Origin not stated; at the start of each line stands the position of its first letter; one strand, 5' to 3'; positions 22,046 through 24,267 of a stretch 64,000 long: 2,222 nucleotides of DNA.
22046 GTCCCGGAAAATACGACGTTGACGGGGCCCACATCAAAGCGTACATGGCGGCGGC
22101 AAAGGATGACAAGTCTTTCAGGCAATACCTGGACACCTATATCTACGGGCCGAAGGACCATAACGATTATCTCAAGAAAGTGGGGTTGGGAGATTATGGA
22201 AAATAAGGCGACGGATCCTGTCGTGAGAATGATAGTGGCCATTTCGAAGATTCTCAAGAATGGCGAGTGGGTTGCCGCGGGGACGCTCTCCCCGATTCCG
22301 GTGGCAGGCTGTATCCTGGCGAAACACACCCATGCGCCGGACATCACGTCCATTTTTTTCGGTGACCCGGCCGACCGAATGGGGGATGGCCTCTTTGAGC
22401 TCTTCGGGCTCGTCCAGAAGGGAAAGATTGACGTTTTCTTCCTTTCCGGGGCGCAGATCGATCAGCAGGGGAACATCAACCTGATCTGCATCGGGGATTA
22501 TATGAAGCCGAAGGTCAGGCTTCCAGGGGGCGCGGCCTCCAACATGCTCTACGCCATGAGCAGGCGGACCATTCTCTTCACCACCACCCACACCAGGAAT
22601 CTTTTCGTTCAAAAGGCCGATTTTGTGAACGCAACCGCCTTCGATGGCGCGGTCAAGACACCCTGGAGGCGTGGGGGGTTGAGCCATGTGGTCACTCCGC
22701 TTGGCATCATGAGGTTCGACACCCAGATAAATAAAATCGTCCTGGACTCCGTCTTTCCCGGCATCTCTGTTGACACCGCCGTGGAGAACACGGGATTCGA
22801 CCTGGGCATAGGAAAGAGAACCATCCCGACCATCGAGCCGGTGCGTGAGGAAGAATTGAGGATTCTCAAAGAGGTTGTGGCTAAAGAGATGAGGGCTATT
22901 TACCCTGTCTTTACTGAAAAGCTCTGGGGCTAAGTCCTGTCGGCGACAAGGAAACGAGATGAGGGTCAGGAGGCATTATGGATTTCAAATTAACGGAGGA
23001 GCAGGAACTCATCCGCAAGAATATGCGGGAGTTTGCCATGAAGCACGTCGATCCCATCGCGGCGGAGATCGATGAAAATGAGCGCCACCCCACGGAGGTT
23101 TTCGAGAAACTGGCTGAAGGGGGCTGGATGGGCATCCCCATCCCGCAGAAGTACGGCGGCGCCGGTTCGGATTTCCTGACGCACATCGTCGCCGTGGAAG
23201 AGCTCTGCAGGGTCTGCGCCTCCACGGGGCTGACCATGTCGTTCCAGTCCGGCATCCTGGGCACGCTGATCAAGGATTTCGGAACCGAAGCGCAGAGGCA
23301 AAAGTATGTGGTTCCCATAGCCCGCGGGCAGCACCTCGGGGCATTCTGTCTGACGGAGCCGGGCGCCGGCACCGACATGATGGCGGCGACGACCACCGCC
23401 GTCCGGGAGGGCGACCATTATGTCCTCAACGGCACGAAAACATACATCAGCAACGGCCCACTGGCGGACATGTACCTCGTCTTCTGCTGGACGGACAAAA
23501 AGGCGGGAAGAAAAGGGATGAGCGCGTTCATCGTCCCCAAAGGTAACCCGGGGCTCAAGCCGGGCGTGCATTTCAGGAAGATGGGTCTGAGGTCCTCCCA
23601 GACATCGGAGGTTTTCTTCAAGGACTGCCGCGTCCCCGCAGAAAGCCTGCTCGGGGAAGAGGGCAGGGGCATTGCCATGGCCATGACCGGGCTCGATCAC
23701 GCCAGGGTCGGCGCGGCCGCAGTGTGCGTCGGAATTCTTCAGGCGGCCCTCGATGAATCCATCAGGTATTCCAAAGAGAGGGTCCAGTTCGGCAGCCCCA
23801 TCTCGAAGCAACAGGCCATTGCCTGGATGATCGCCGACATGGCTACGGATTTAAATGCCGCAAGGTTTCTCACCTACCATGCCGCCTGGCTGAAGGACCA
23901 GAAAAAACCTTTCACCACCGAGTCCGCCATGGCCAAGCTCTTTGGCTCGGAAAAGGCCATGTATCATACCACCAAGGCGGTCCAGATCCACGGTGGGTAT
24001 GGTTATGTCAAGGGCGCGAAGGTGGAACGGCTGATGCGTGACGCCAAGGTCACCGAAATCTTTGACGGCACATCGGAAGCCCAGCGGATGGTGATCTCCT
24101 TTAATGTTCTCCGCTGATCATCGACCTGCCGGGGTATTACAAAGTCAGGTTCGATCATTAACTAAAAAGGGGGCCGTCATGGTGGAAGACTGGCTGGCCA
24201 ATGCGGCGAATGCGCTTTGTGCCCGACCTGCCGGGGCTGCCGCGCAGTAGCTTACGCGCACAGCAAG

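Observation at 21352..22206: In-frame TGA inside a GctA-like CoA-transferase alpha subunit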

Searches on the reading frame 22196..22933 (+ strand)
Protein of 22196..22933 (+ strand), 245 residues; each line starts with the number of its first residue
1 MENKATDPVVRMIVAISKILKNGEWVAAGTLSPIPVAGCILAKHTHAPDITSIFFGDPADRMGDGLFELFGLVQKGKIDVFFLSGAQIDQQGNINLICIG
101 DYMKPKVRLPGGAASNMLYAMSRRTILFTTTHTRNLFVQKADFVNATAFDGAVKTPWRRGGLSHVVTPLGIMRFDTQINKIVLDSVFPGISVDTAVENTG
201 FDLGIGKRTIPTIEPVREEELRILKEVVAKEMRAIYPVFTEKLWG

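Call 5: search_protein_families(library=pfam, proteins=[window:22196-22933:+], max_evalue=0.01)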
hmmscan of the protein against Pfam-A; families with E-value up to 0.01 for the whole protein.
window:22196-22933:+ (245 aa): 1 family
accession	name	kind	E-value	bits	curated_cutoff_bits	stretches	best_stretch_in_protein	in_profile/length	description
PF01144.29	CoA_trans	-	2.9e-18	66.5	23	1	71-198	94-217/217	Coenzyme A transferase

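Call 6: search_protein_families(library=ncbifam, proteins=[window:22196-22933:+], max_evalue=0.01)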
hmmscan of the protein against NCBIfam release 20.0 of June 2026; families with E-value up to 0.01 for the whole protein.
window:22196-22933:+ (245 aa): 2 families
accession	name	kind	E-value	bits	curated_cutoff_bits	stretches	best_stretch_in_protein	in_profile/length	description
TIGR02428.1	pcaJ_scoB_fam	subfamily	0.00053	19.4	243.55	1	70-203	87-205/207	3-oxoacid CoA-transferase subunit B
TIGR01809.1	Shik-DH-AROM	equivalog_domain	0.006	15.8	196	1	181-242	169-230/282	shikimate dehydrogenase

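Call 18: search_solved_structures(query=window:22196-22933:+, max_evalue=0.01, show_alignments=4)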
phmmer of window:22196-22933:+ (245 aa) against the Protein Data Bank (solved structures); distinct sequences matched with E-value up to 0.01: 12.
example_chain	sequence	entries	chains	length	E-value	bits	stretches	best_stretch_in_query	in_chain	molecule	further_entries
1poi_B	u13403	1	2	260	1.4e-22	83.6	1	67-209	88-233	GLUTACONATE COENZYME A-TRANSFERASE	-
6co6_B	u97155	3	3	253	7.1e-13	51.9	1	14-228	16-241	Probable CoA-transferase beta subunit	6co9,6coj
5n03_D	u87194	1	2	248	5.8e-12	48.9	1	68-140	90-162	Glutaconate CoA-transferase family, subunit B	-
5n02_D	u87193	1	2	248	6.1e-12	48.8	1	68-140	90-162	Glutaconate CoA-transferase family, subunit B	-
5n00_B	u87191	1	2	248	6.4e-12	48.8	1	68-140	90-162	Glutaconate CoA-transferase family, subunit B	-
5mzw_D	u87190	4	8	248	6.5e-12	48.7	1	68-140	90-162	Glutaconate CoA-transferase family, subunit B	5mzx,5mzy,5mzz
5n01_D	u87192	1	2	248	6.9e-12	48.7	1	68-140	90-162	Glutaconate CoA-transferase family, subunit B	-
6con_B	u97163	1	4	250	1.8e-05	27.6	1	83-228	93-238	CoA-transferase subunit beta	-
9cry_B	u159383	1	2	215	0.0044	19.8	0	61-134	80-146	3-oxoacid CoA-transferase, B subunit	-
9cq2_B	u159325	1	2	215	0.0046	19.8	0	62-134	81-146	3-oxoacid CoA-transferase, B subunit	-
9csc_B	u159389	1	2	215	0.0048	19.7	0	62-134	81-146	3-oxoacid CoA-transferase, B subunit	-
9ctd_C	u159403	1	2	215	0.0052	19.6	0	61-134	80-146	3-oxoacid CoA-transferase, B subunit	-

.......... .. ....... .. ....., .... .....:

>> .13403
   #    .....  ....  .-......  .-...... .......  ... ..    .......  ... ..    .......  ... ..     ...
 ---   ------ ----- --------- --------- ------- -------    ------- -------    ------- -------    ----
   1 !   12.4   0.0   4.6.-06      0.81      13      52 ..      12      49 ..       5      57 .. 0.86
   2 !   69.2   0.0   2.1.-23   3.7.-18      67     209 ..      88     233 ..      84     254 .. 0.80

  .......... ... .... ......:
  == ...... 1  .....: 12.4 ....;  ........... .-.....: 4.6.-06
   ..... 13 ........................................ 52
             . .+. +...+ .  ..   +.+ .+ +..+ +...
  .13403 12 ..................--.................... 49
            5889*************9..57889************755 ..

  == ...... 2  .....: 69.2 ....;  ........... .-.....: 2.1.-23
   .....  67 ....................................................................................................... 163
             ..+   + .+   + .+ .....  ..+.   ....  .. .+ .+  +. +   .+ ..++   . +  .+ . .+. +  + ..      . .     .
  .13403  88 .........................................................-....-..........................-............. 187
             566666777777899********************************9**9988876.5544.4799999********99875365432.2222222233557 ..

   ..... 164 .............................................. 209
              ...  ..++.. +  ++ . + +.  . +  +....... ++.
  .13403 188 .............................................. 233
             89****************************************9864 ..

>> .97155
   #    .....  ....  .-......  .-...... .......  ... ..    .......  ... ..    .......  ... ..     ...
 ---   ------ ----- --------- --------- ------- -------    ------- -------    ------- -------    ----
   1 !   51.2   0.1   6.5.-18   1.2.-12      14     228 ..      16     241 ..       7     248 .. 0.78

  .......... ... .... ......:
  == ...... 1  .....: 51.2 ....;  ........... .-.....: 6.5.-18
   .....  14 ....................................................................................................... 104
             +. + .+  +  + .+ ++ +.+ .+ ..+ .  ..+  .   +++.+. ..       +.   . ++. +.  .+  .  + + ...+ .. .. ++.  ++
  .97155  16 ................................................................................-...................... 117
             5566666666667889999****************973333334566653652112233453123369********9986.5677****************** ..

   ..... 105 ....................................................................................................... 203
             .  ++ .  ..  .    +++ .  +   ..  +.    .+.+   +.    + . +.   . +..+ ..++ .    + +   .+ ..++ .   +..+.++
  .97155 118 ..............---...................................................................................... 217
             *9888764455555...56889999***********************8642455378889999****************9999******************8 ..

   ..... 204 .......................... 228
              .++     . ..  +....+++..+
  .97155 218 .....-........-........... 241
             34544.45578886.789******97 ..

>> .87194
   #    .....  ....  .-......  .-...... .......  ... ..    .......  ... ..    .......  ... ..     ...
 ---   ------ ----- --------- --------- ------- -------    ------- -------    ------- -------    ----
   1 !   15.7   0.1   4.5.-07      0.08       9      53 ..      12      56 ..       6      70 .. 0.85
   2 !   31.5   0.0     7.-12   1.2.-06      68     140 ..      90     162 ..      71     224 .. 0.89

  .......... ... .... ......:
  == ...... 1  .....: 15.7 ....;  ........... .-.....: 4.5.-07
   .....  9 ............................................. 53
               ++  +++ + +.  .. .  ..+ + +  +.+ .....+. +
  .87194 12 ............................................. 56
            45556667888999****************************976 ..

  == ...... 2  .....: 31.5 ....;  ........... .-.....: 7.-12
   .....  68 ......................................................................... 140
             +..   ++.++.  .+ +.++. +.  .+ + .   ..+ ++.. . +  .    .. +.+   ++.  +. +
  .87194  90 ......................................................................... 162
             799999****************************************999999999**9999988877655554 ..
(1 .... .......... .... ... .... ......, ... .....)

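Call 55: search_solved_structures(query=A4, max_evalue=0.001, show_alignments=5)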
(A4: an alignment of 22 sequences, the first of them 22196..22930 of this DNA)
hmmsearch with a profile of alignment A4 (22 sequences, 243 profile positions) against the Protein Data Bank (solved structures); distinct sequences matched with E-value up to 0.001: 14.
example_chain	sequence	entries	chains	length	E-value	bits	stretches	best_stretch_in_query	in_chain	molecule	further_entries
1poi_B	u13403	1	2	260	5e-26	94.7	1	77-215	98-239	GLUTACONATE COENZYME A-TRANSFERASE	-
5n03_D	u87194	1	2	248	1.9e-20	76.5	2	67-205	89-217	Glutaconate CoA-transferase family, subunit B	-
5mzw_D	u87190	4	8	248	2.7e-20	76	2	67-205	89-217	Glutaconate CoA-transferase family, subunit B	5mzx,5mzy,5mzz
5n00_B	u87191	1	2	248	3e-20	75.8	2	67-205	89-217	Glutaconate CoA-transferase family, subunit B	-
5n01_D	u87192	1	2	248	3e-20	75.8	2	67-205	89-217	Glutaconate CoA-transferase family, subunit B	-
5n02_D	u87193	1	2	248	3.1e-20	75.8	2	67-205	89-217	Glutaconate CoA-transferase family, subunit B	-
6co6_B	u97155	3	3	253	6.3e-14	55.1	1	30-226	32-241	Probable CoA-transferase beta subunit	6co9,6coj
6con_B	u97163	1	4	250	1.2e-10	44.4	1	83-228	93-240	CoA-transferase subunit beta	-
3dlx_A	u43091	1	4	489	4.2e-05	26.3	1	68-214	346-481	Succinyl-CoA:3-ketoacid-coenzyme A transferase 1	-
3oxo_A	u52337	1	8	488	0.0008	22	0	68-210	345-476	Succinyl-CoA:3-ketoacid-coenzyme A transferase 1, mitochondrial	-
1ooz_A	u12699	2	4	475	0.00094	21.8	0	68-210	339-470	Succinyl-CoA:3-ketoacid-coenzyme A transferase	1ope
2nrb_A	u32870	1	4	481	0.00094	21.8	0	68-210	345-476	Succinyl-CoA:3-ketoacid-coenzyme A transferase 1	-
2nrc_A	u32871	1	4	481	0.00095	21.8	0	68-210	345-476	Succinyl-CoA:3-ketoacid-coenzyme A transferase 1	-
1m3e_A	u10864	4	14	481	0.00095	21.8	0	68-210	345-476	SUCCINYL-COA:3-KETOACID-COENZYME A TRANSFERASE | Succinyl-CoA:3-ketoacid-coenzyme A transferase, mitochondrial precursor | Succinyl-CoA:3-ketoacid-coenzyme A tr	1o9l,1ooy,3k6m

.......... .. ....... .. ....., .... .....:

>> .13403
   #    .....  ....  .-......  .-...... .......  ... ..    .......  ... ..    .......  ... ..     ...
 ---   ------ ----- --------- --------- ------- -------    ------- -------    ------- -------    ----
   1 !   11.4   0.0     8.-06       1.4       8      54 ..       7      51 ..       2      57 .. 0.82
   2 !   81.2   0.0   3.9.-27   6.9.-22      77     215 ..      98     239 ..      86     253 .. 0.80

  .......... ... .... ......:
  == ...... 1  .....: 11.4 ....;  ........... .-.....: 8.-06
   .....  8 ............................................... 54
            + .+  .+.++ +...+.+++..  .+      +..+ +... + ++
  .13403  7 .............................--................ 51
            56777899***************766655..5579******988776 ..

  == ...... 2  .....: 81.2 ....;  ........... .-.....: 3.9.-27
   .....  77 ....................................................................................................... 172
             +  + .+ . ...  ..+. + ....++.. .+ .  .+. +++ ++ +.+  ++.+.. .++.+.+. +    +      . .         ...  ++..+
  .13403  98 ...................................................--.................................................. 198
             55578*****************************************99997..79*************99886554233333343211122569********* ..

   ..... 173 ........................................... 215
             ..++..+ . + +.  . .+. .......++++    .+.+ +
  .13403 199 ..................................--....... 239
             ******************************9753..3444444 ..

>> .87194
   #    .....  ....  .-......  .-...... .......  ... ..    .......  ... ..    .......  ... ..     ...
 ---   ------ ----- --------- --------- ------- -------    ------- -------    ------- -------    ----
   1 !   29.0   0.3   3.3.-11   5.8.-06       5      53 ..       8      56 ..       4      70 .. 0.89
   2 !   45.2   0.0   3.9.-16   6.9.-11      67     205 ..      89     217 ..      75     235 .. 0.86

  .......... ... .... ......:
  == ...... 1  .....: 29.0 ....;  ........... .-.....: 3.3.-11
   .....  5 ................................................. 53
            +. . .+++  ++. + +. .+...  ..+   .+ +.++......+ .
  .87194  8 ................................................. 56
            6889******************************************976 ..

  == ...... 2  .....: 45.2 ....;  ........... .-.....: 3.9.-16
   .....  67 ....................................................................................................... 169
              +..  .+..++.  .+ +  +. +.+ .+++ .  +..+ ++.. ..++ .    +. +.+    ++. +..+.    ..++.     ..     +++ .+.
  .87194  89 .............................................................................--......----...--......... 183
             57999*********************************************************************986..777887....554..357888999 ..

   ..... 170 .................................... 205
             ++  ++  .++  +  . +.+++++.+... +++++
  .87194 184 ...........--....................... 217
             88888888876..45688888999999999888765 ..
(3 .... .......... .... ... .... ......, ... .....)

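Call 82: list_cluster_members(proteins=[window:22196-22930:+, window:22978-24114:+, window:21352-21654:+, window:45617-47449:-])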
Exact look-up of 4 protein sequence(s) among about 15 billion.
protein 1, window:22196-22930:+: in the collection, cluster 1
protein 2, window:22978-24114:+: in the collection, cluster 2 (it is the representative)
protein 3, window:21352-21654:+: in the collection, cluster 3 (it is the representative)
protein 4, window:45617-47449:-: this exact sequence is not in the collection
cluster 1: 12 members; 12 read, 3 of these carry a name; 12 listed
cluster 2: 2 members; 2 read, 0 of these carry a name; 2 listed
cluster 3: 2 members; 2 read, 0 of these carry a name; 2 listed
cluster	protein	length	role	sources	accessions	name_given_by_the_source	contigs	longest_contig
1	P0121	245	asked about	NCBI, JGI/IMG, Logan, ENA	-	-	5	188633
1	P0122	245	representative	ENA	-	-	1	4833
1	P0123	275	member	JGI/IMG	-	glutaconate CoA-transferase subunit B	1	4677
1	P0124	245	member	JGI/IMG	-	glutaconate CoA-transferase subunit B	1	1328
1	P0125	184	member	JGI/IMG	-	glutaconate CoA-transferase subunit B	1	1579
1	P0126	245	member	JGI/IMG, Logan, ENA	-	-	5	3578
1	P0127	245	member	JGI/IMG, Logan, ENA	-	-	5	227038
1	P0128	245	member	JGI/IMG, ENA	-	-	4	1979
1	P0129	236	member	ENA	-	-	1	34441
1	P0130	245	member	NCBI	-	-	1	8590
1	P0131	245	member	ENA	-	-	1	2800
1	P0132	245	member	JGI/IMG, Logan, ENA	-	-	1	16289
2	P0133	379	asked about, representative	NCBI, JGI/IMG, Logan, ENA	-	-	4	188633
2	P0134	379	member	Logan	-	-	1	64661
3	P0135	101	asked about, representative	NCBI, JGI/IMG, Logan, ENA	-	-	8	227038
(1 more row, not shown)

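Call 83: find_encoding_contigs(protein=window:22196-22933:+, flank=2500, max_places=3)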
Protein window:22196-22933:+ (245 aa): 10 contigs read that carry it; 2 places shown.
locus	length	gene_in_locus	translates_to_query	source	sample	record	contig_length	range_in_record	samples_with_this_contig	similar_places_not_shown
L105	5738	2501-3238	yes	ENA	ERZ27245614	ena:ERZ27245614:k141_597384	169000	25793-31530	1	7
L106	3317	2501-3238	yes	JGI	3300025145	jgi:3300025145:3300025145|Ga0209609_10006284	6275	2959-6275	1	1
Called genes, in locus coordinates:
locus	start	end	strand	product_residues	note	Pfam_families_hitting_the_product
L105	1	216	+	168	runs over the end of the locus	-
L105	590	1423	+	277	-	PF13847:Methyltransf_31 (faint), PF01555:N6_N4_Mtase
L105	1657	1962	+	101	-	PF01144:CoA_trans (weak)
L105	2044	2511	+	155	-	PF01144:CoA_trans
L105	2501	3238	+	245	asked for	PF01144:CoA_trans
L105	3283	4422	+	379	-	PF02771:Acyl-CoA_dh_N, PF02770:Acyl-CoA_dh_M, PF00441:Acyl-CoA_dh_1, PF08028:Acyl-CoA_dh_2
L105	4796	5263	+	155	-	-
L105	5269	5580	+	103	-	-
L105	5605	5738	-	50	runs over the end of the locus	-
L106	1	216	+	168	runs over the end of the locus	-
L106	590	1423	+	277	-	PF13847:Methyltransf_31 (faint), PF01555:N6_N4_Mtase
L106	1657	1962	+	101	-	PF01144:CoA_trans (weak)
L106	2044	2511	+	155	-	PF01144:CoA_trans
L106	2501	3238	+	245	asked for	PF01144:CoA_trans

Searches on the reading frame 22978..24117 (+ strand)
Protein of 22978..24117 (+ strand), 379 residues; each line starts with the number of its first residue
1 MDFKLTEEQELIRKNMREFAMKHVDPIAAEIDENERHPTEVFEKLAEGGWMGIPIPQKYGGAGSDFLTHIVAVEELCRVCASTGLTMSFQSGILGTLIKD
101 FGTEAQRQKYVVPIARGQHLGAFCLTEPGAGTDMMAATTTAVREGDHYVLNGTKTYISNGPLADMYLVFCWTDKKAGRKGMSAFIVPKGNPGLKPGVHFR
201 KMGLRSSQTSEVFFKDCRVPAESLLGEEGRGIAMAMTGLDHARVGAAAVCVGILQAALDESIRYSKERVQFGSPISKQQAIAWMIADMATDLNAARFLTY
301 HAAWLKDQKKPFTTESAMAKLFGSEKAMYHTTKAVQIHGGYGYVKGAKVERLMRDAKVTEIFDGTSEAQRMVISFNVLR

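Call 5: search_protein_families(library=pfam, proteins=[window:22978-24117:+], max_evalue=0.01)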
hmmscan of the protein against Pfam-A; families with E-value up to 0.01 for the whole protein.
window:22978-24117:+ (379 aa): 5 families
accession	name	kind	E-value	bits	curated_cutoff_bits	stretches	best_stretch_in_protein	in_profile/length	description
PF00441.29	Acyl-CoA_dh_1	-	1.1e-48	165.6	22.4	1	229-374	1-146/150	Acyl-CoA dehydrogenase, C-terminal domain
PF02771.21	Acyl-CoA_dh_N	-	1.8e-38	131.8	22.9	1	6-118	1-113/113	Acyl-CoA dehydrogenase, N-terminal domain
PF02770.24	Acyl-CoA_dh_M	-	1.6e-26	92.8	33.3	1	122-217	1-97/97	Acyl-CoA dehydrogenase, middle domain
PF08028.16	Acyl-CoA_dh_2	-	3.4e-19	69.9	22.7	1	245-366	2-133/134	Acyl-CoA dehydrogenase, C-terminal domain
PF22924.1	ACOX_C_alpha1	-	0.00077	19.7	27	0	273-365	60-156/169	Acyl-CoA oxidase, C-alpha1 domain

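Call 6: search_protein_families(library=ncbifam, proteins=[window:22978-24117:+], max_evalue=0.01)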
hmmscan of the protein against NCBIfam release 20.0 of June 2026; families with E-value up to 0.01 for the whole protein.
window:22978-24117:+ (379 aa): 23 families
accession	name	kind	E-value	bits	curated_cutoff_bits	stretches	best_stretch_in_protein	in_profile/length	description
NF042972.1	AcrlCoAredClosAcrC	equivalog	7.4e-145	482.4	640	1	1-379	1-378/378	acryloyl-CoA reductase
NF045552.1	GlutCoADH_Des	equivalog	1.4e-96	324.1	470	1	1-376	1-378/387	glutaryl-CoA dehydrogenase Acd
NF043006.1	CyhCrbnylCoADH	equivalog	1.2e-95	320.7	650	1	5-376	4-374/380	cyclohexane-1-carbonyl-CoA dehydrogenase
NF058590.1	AcCoDHFadEBacil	equivalog_domain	7.6e-89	298.8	600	2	5-308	21-322/586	acyl-CoA dehydrogenase FadE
NF042439.1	SulpropCoADesulf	equivalog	2.3e-85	286.6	600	1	14-378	2-371/379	3-sulfinopropanoyl-CoA desulfinase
NF053553.1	prodigi_MBC_PigA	equivalog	1.2e-83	281.4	500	1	1-374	1-376/381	prodigiosin MBC biosynthesis dehydrogenase PigA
NF045652.1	ProlPCPDhRedW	equivalog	2.9e-82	276.5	650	1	8-373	3-369/376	L-prolyl-[peptidyl-carrier protein] dehydrogenase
NF008997.0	PRK12341.1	equivalog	9e-76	255.4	537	1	1-369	1-368/382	acyl-CoA dehydrogenase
TIGR03207.1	cyc_hxne_CoA_dh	equivalog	1.9e-63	214.4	575.35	1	5-374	1-368/372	cyclohexanecarboxyl-CoA dehydrogenase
NF002885.1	PRK03354.1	equivalog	1.3e-58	198.9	540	1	1-378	1-374/378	crotonobetainyl-CoA dehydrogenase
NF049984.1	Rv1679_FadE16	equivalog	5.7e-37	127.8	600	1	27-367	15-355/371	Rv1679 family acyl-CoA dehydrogenase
NF052270.1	Staph_DH_FadE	equivalog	1.3e-36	126.2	600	1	4-374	20-390/400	acyl-CoA dehydrogenase FadE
TIGR03203.1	pimD_small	equivalog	1.2e-33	116.8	652.7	1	2-360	1-359/378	pimeloyl-CoA dehydrogenase small subunit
TIGR03204.1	pimC_large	equivalog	1.2e-31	109.9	623.85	1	3-328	2-329/395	pimeloyl-CoA dehydrogenase large subunit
NF007000.1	PRK09463.1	subfamily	3.9e-29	101.5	600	1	7-347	46-402/726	acyl-CoA dehydrogenase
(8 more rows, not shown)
